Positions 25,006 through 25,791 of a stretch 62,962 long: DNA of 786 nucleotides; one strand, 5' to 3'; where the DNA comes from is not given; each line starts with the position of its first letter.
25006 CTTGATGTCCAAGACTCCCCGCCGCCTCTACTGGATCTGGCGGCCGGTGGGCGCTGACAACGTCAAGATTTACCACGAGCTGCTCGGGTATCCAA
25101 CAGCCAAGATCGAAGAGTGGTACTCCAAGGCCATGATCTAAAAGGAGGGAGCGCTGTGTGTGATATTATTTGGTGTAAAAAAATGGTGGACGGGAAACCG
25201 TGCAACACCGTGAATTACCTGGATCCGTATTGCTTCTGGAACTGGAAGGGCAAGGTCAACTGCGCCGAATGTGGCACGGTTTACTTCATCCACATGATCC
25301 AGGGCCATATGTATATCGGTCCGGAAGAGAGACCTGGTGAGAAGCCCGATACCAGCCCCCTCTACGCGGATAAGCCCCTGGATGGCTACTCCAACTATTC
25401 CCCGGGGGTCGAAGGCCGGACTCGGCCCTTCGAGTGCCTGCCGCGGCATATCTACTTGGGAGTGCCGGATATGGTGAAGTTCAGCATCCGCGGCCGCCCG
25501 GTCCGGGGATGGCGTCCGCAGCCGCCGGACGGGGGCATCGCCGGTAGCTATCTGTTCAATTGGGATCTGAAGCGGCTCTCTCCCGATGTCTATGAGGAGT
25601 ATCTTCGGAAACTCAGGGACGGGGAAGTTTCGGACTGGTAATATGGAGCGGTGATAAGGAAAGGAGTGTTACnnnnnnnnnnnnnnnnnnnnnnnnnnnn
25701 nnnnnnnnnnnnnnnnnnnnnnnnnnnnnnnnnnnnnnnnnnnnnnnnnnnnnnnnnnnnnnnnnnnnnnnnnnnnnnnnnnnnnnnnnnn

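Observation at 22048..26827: Sigma-54-driven six-gene operon: two oversized divergent family III CoA-transferase paralogs plus four small Cys/Trp-rich proteins of no recognisable family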

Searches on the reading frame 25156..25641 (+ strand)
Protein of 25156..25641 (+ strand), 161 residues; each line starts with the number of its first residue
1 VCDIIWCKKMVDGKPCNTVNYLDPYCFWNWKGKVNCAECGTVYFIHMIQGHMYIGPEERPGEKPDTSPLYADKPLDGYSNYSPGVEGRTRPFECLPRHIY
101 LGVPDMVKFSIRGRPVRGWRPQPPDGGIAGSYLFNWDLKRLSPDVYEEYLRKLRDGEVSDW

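Call 4: search_protein_families(library=pfam, proteins=[window:25156-25641:+], max_evalue=1)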
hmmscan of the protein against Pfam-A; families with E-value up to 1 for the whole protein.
window:25156-25641:+ (161 aa): 0 families

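Call 5: search_protein_families(library=ncbifam, proteins=[window:25156-25641:+], max_evalue=1)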
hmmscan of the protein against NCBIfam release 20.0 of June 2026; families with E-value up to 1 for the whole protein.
window:25156-25641:+ (161 aa): 0 families

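Call 10: find_homologous_proteins(query=window:25156-25641:+, max_evalue=0.001)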
Query window:25156-25641:+ (161 aa): 120 proteins with E <= 0.001 among 123 candidates.
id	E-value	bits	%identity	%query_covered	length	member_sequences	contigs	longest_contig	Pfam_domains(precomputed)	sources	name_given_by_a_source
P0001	1.6e-96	340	84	100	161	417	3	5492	-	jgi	-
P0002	3.4e-93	329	83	100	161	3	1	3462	-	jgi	jgi:hypothetical protein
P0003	1.5e-91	323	81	100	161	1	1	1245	-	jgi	-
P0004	4.5e-91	322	80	100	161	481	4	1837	-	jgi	jgi:hypothetical protein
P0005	3.1e-90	319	77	100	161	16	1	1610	-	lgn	-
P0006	1.6e-89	317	77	100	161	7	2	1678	-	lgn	-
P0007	8.6e-89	314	80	100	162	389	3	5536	-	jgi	jgi:hypothetical protein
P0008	8.8e-89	314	80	100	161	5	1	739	-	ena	-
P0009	5.0e-88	312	78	100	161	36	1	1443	-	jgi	-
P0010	1.3e-87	311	76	100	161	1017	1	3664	-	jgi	jgi:hypothetical protein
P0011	3.6e-87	309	77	100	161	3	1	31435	-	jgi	jgi:hypothetical protein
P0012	3.1e-86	306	78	100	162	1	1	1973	-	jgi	jgi:hypothetical protein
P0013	1.1e-85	304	76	100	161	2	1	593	-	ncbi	-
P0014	1.6e-85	304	75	100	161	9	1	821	-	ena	-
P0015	2.7e-85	303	76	100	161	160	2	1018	-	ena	-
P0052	1.8e-75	271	69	100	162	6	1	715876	-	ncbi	ncbi:MAG: hypothetical protein AB9866_29535 [Syntrophobacteraceae bacterium]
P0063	6.8e-70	253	65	100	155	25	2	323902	-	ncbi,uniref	ncbi:MAG: hypothetical protein ACUVSA_00150 [Desulfosoma sp.]|uniref:hypothetical protein n=1 Tax=De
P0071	6.2e-68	246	66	100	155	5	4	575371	-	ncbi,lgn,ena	ncbi:MAG: hypothetical protein WAN74_06260 [Thermoplasmata archaeon]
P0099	1.0e-53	200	58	100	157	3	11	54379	-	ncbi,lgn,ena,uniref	uniref:Uncharacterized protein n=1 Tax=Archaeoglobus fulgidus TaxID=2234 RepID=A0A7J3M1Z9_ARCFL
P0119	6.8e-30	122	46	84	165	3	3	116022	-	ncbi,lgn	ncbi:MAG: hypothetical protein ACE5K4_00165 [Candidatus Hydrothermarchaeota archaeon]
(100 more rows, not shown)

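Call 12: find_encoding_contigs(protein=P0099, flank=10000, max_places=2)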
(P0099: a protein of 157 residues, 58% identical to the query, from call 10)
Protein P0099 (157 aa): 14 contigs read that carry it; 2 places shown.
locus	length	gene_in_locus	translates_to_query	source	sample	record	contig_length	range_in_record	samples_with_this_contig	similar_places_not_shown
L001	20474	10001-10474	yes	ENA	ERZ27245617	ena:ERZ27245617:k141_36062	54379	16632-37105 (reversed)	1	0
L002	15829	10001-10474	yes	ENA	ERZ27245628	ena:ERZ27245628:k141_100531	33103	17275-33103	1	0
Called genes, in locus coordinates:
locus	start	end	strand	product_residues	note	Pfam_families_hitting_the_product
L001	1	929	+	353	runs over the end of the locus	PF16868:NMT1_3, PF09084:NMT1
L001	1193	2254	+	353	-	PF06808:DctM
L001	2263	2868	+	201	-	PF06808:DctM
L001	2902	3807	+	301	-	PF25084:LbH_EIF2B (faint)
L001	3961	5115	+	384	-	PF01926:MMR_HSR1, PF02421:FeoB_N (weak), PF08438:YGR210-like_G4, PF02824:TGS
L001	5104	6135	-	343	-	PF02005:TRM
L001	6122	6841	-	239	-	PF03266:NTPase_1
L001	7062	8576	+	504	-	PF02515:CoA_transf_3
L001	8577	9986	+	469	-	PF02515:CoA_transf_3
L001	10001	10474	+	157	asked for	-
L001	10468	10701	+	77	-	-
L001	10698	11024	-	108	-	-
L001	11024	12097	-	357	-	PF00753:Lactamase_B, PF23023:Anti-Pycsar_Apyc1 (weak), PF12706:Lactamase_B_2 (faint), PF00515:TPR_1 (faint), PF07719:TPR_2 (faint), PF12895:ANAPC3 (faint), PF13181:TPR_8 (faint), PF13424:TPR_12 (faint), +1 more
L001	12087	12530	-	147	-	-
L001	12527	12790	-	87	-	-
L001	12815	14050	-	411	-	PF07690:MFS_1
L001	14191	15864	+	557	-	PF00501:AMP-binding, PF13193:AMP-binding_C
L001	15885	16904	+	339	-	PF01136:Peptidase_U32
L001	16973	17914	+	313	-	PF00126:HTH_1, PF03466:LysR_substrate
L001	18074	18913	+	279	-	PF02596:DUF169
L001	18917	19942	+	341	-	PF01925:TauE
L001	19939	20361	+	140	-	-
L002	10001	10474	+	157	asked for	-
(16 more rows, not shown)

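Call 13: find_encoding_contigs(protein=P0063, flank=10000, max_places=2)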
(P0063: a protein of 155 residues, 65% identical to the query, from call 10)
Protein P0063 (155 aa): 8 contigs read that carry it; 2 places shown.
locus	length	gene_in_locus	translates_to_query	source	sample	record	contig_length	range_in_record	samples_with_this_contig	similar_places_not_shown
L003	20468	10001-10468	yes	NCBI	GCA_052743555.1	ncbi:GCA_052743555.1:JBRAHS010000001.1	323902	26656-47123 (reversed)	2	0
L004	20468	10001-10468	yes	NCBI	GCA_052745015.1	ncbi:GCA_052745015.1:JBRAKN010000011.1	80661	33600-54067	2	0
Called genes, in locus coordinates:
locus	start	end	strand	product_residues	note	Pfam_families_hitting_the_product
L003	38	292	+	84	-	PF00462:Glutaredoxin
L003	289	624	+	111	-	PF02943:FeThRed_B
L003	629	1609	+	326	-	PF01207:Dus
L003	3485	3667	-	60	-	-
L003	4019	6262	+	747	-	PF00158:Sigma54_activat, PF13191:AAA_16 (faint), PF14532:Sigma54_activ_2, PF00004:AAA (weak), PF01078:Mg_chelatase (faint), PF07728:AAA_5 (weak), PF25601:AAA_lid_14, PF02954:HTH_8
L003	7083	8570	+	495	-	PF02515:CoA_transf_3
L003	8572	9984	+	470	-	PF02515:CoA_transf_3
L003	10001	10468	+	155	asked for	-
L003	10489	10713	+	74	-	-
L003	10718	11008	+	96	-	-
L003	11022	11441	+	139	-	-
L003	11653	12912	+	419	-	PF00515:TPR_1 (faint), PF00753:Lactamase_B, PF23023:Anti-Pycsar_Apyc1, PF12706:Lactamase_B_2 (weak), PF13428:TPR_14 (faint), PF07719:TPR_2 (faint), PF14559:TPR_19 (faint), PF13432:TPR_16, +1 more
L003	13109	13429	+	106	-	-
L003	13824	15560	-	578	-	PF02730:AFOR_N, PF01314:AFOR_C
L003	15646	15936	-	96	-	PF00462:Glutaredoxin, PF13417:GST_N_3, PF13409:GST_N_2 (weak)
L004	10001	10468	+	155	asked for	-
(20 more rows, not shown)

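Call 14: find_encoding_contigs(protein=P0119, flank=10000, max_places=2)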
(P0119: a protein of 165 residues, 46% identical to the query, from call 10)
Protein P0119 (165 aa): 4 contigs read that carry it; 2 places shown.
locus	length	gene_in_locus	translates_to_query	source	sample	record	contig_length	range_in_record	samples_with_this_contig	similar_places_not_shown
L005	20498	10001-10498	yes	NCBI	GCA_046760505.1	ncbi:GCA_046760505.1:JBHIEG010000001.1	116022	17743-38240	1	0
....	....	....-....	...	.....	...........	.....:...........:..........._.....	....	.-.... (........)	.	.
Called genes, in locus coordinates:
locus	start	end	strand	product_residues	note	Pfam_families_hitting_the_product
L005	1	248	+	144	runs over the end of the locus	PF01989:AcnX_swivel_put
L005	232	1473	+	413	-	PF02163:Peptidase_M50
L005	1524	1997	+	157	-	-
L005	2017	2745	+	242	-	PF00254:FKBP_C, PF22199:FKBP26_IF, PF18046:FKBP26_C (weak)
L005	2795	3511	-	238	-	-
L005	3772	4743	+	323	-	-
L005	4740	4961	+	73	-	-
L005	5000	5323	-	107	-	PF12895:ANAPC3 (weak), PF13431:TPR_17 (faint), PF00515:TPR_1, PF07719:TPR_2 (weak), PF13181:TPR_8 (weak)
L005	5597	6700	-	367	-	PF00753:Lactamase_B, PF19583:ODP (weak), PF23023:Anti-Pycsar_Apyc1, PF13432:TPR_16 (weak), PF14559:TPR_19, PF00515:TPR_1, PF07719:TPR_2, PF13432:TPR_16, +13 more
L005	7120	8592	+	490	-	PF02515:CoA_transf_3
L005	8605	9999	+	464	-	PF02515:CoA_transf_3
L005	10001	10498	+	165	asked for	-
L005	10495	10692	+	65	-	-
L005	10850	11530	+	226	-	-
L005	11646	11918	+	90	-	-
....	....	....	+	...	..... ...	-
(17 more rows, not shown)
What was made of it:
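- Precomputed Pfam hits of the MBL domain include Anti-Pycsar_Apyc1 (calls 12-14).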

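Call 16: find_related_loci(query=A1, collection=genome_contigs, flank=10000)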
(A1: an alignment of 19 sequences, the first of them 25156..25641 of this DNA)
Query A1 (161 aa) in genome_contigs; peptide patterns used: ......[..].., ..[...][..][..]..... (x = any residue, [..] = any of these).
233 stretches matched a pattern; 215 encode a relative of the query (tblastn E <= 1e-3); the best 80 are kept; 80 distinct loci.
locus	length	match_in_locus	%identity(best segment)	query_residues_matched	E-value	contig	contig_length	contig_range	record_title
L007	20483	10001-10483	95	1-161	1e-103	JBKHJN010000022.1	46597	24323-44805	MAG: Desulfobacteraceae bacterium isolate D4M11_8 NODE_264_length_46597_cov_23.315586, whole genome shotgun sequence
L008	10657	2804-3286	94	1-161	4e-103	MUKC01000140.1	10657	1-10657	MAG: Desulfobacca sp. 4484_104 ex4484_104_scaffold_30081, whole genome shotgun sequence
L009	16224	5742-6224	85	1-161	2e-95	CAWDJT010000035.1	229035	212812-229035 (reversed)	MAG: uncultured delta proteobacterium isolate MFD00709.bin.2.118 genome assembly, contig: contig_26064, whole genome sho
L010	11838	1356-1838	86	1-161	8e-95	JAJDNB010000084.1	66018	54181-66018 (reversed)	MAG: Deltaproteobacteria bacterium isolate ALJrbin.12 k141_6999834, whole genome shotgun sequence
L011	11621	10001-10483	86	1-161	1e-94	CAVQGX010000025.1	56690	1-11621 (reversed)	MAG: uncultured delta proteobacterium isolate MFD09779.bin.3.209 genome assembly, contig: contig_24165, whole genome sho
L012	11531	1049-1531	86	1-161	1e-94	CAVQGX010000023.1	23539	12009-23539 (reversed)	MAG: uncultured delta proteobacterium isolate MFD09779.bin.3.209 genome assembly, contig: contig_24158, whole genome sho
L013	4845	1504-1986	86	1-161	3e-94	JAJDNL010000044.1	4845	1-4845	MAG: Deltaproteobacteria bacterium isolate ALJrbin.32 k141_8295308, whole genome shotgun sequence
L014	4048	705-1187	84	1-161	1e-93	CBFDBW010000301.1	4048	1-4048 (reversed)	MAG TPA_asm: uncultured Syntrophobacterales bacterium isolate SRR26215671_binner23_Refined_43 genome assembly, contig: E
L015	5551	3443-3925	84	1-161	3e-93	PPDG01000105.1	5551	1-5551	MAG: Desulfobacteraceae bacterium isolate BM002 sc_7547, whole genome shotgun sequence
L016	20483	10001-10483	83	1-161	2e-92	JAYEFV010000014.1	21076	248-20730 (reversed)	MAG: Thermodesulfobacteriota bacterium isolate MAG263 MAG263_14, whole genome shotgun sequence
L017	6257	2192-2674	84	1-161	4e-92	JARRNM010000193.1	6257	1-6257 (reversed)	MAG: Deltaproteobacteria bacterium isolate Spart_124_MAG scaffold_10030, whole genome shotgun sequence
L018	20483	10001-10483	83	1-161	8e-92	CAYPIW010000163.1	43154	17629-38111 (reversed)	MAG TPA_asm: uncultured Desulfobacteraceae bacterium isolate SRP067234_co1_295 genome assembly, contig: k99_640399, whol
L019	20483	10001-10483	81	1-161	7e-90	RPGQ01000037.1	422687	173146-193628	MAG: Desulfobacteraceae bacterium Eth-SRB2 Scaffold116_pilon, whole genome shotgun sequence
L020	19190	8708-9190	80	1-161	2e-89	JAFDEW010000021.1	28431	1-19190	MAG: Deltaproteobacteria bacterium isolate Meg19_46_Bin_253 Meg19_46_Bin_253_scaffold_4685, whole genome shotgun sequenc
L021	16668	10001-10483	79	1-161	1e-88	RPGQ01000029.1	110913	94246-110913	MAG: Desulfobacteraceae bacterium Eth-SRB2 Scaffold79_pilon, whole genome shotgun sequence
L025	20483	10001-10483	79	1-161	3e-88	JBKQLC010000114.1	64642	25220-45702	MAG: Syntrophobacteraceae bacterium isolate CRr2D2E2F__bin_5 CRr2D2E2F_000000124644, whole genome shotgun sequence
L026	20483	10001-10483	78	1-161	9e-88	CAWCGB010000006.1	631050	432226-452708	MAG: uncultured delta proteobacterium isolate MFD01231.bin.2.77 genome assembly, contig: contig_17468, whole genome shot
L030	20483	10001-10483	78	1-161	2e-87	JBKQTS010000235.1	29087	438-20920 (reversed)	MAG: Syntrophobacteraceae bacterium isolate MHr2D2E2F__bin_75 MHr2D2E2F_000000234507, whole genome shotgun sequence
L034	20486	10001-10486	80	1-161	7e-87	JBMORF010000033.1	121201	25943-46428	MAG: Thermodesulfobacteriota bacterium isolate Betzabe_MAG173 MAG173_33, whole genome shotgun sequence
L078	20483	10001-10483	76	1-161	1e-84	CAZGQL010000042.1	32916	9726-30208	MAG TPA_asm: uncultured Syntrophobacteraceae bacterium isolate SRP290908_co1_149 genome assembly, contig: NODE_1545_leng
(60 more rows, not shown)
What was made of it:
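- The taxonomic distribution is patchy and looks like horizontal transfer (call 16).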

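Call 26: search_protein_families(library=ncbifam, proteins=[L030:18039-18476:+, L078:15653-16399:-, L026:15618-16601:-, L025:563-1588:-, L034:3875-6538:+], max_evalue=0.00001)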
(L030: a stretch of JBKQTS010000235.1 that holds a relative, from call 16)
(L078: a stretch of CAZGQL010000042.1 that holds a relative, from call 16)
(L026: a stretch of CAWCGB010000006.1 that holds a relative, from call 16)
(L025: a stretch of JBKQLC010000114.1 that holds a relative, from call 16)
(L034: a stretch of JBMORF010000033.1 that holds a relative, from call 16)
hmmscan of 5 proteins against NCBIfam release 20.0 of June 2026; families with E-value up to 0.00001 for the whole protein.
L030:18039-18476:+ (145 aa): 1 family
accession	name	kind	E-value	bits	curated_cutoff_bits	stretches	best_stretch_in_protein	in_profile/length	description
NF045914.1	RespRegNblR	equivalog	1.5e-07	31.2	300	1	13-126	14-127/228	response regulator transcription factor NblR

L078:15653-16399:- (248 aa): 1 family
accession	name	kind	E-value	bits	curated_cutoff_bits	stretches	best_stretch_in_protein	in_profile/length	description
TIGR03442.1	TIGR03442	equivalog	1.5e-10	40.9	218.65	1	29-223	41-233/251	ergothioneine biosynthesis protein EgtC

L026:15618-16601:- (327 aa): 0 families

L025:563-1588:- (341 aa): 2 families
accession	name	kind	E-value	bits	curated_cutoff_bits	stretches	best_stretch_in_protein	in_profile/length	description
NF011996.0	PRK15452.1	equivalog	7.2e-26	91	534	1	2-309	5-322/449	prephenate-dependent tRNA uridine(34) hydroxylase TrhP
NF047963.1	quinone_UbiU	equivalog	1.6e-19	70.2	440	1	3-182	2-180/331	ubiquinone anaerobic biosynthesis protein UbiU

L034:3875-6538:+ (887 aa): 42 families (the best 25 are shown)
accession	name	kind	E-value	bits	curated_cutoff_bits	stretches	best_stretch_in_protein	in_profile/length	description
NF041552.1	TF_PrdR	equivalog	4e-119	398.5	795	2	557-879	248-576/577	sigma-54 dependent transcriptional regulator PrdR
TIGR01817.1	nifA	equivalog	3.5e-108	362.7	528.85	1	568-823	184-438/534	nif-specific transcriptional activator NifA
TIGR01818.1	ntrC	equivalog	1.7e-99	333.7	558.6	1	564-827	118-381/463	nitrogen regulation protein NR(I)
NF007689.0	PRK10365.1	equivalog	3.1e-99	332.7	760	1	563-878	123-441/441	sigma-54-dependent response regulator transcription factor ZraR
TIGR02915.1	PEP_resp_reg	equivalog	3.2e-99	332.8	502.6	1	564-881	123-444/445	PEP-CTERM-box response regulator transcription factor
NF008469.0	PRK11361.1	equivalog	6.5e-98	328.4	714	1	541-882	107-457/461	acetoacetate metabolism transcriptional regulator AtoC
NF003451.0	PRK05022.1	equivalog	1.7e-95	320.7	476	1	514-881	116-510/512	nitric oxide reductase transcriptional regulator NorR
NF038308.1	RNA_repair_RtcR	equivalog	3.8e-92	309.8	650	1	562-868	162-477/530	RNA repair transcriptional activator RtcR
NF011958.0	PRK15429.1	equivalog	2.2e-91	307.5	830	1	577-882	376-687/692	formate hydrogenlyase transcriptional activator FlhA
NF050807.1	TransRegFlbDCaul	equivalog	1.5e-86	291.1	750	1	579-818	117-356/454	sigma-54-dependent transcriptional regulator FlbD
NF041906.1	V4R_TF_MobR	exception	4e-84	283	999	1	581-878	233-543/544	phenol degradation transcriptional regulator MobR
NF041946.1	LuxO_transreg_Vib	equivalog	1.4e-83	281.3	800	1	567-830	120-383/463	quorum-sensing sigma-54 dependent transcriptional regulator LuxO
NF011953.0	PRK15424.1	equivalog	5.9e-82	276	703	1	566-878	205-533/538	propionate catabolism operon regulatory protein PrpR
TIGR02974.1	phageshock_pspF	equivalog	1.4e-81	274.4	443.55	1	582-814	1-234/336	phage shock protein operon transcriptional activator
NF011695.0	PRK15115.1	equivalog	2.5e-81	273.7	763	1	579-882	134-439/445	two-component system response regulator GlrR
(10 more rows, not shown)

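Call 34: search_solved_structures(query=A1, max_evalue=10)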
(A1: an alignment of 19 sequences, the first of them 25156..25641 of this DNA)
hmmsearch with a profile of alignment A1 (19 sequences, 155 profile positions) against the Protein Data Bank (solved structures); distinct sequences matched with E-value up to 10: 2.
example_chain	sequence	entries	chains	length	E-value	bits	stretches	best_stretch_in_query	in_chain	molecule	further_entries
8uhv_A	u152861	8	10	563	0.13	15.5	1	19-66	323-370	Glycosyl transferase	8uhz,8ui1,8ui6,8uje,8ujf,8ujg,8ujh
9ya0_GA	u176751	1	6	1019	0.51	13.5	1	4-54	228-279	Transport protein Sec24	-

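Call 36: find_encoding_contigs(protein=P0071, flank=10000, max_places=1)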
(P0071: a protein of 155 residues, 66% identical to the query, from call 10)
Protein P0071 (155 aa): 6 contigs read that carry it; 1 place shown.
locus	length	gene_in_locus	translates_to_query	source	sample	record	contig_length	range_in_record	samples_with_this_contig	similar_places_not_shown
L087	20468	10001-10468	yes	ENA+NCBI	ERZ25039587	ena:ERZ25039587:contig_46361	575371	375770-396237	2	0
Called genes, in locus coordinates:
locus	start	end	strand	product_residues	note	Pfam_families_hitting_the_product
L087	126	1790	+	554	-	PF00501:AMP-binding, PF13193:AMP-binding_C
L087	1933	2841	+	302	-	PF01136:Peptidase_U32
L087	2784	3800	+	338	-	PF01136:Peptidase_U32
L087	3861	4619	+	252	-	PF01136:Peptidase_U32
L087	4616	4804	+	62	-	-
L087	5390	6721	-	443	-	PF12323:HTH_OrfB_IS605, PF01385:OrfB_IS605, PF07282:Cas12f1-like_TNB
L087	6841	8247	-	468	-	PF02515:CoA_transf_3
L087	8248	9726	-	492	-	PF02515:CoA_transf_3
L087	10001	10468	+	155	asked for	-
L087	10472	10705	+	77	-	-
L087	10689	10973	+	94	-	-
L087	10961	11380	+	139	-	-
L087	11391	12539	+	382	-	PF00753:Lactamase_B, PF12706:Lactamase_B_2 (weak), PF13428:TPR_14 (faint), PF00515:TPR_1 (faint), PF07719:TPR_2 (faint), PF14559:TPR_19 (faint), PF12895:ANAPC3 (weak), PF13432:TPR_16 (weak)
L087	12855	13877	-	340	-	PF01385:OrfB_IS605, PF07282:Cas12f1-like_TNB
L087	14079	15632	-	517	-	PF03050:DDE_Tnp_IS66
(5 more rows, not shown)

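Call 37: find_encoding_contigs(protein=P0052, flank=10000, max_places=1)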
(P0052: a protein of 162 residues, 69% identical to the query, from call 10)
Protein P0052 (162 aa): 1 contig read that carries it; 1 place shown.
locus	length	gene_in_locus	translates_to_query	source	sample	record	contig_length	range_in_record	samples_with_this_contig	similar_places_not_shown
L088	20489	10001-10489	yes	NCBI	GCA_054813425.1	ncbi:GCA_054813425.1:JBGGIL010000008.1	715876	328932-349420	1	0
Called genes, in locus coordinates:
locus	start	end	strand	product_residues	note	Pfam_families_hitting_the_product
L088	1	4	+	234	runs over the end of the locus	PF01177:Asp_Glu_race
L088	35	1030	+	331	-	PF00291:PALP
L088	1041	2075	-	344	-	PF01136:Peptidase_U32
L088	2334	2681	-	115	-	PF08734:GYD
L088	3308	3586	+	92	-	-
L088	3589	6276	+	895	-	PF00989:PAS, PF08448:PAS_4, PF00989:PAS, PF08448:PAS_4, PF13426:PAS_9, PF00158:Sigma54_activat, PF14532:Sigma54_activ_2, PF25601:AAA_lid_14, +9 more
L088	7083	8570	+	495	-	PF02515:CoA_transf_3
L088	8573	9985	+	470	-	PF02515:CoA_transf_3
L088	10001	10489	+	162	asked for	-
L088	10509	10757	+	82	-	-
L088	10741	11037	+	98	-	-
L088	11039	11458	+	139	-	-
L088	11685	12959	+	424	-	PF00753:Lactamase_B, PF12706:Lactamase_B_2 (weak), PF13428:TPR_14 (faint), PF13431:TPR_17 (faint), PF13432:TPR_16 (faint), PF14559:TPR_19 (faint), PF00515:TPR_1 (faint), PF07719:TPR_2 (faint), +1 more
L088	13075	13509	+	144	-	-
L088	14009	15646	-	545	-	PF00501:AMP-binding, PF13193:AMP-binding_C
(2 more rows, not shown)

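Call 45: predict_structure(alignment_id=A1)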
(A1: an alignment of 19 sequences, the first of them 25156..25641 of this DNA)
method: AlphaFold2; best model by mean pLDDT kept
length: 161 residues; sequences in the alignment: 19
mean_pLDDT: 80.7   pTM: 0.60
mean pLDDT of the five models: 80.7, 79.0, 76.5, 76.3, 68.7
residues with pLDDT >= 90: 66; 70-90: 54; 50-70: 32; < 50: 9
segments of 3 or more residues with pLDDT < 50: 126-133
pLDDT, mean of each block of 10 residues (from residue 1): 88 94 84 96 91 93 94 90 91 63 68 65 51 62 84 81 36
secondary structure, 60 per line:
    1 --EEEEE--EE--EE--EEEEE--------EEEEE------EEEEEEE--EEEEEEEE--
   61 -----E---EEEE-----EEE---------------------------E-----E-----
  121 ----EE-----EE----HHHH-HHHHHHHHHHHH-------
elements in order: E3-7 E18-22 E31-35 E42-48 E51-58 E70-73 E79-81 H138-141 H143-154
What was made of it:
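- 25156..25641 (+): g3: 161-aa small subunit, with an N-terminal four-Cys zinc-ribbon-like beta domain and an extended C-terminal part. AF2 pLDDT 80.7 (call 45).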
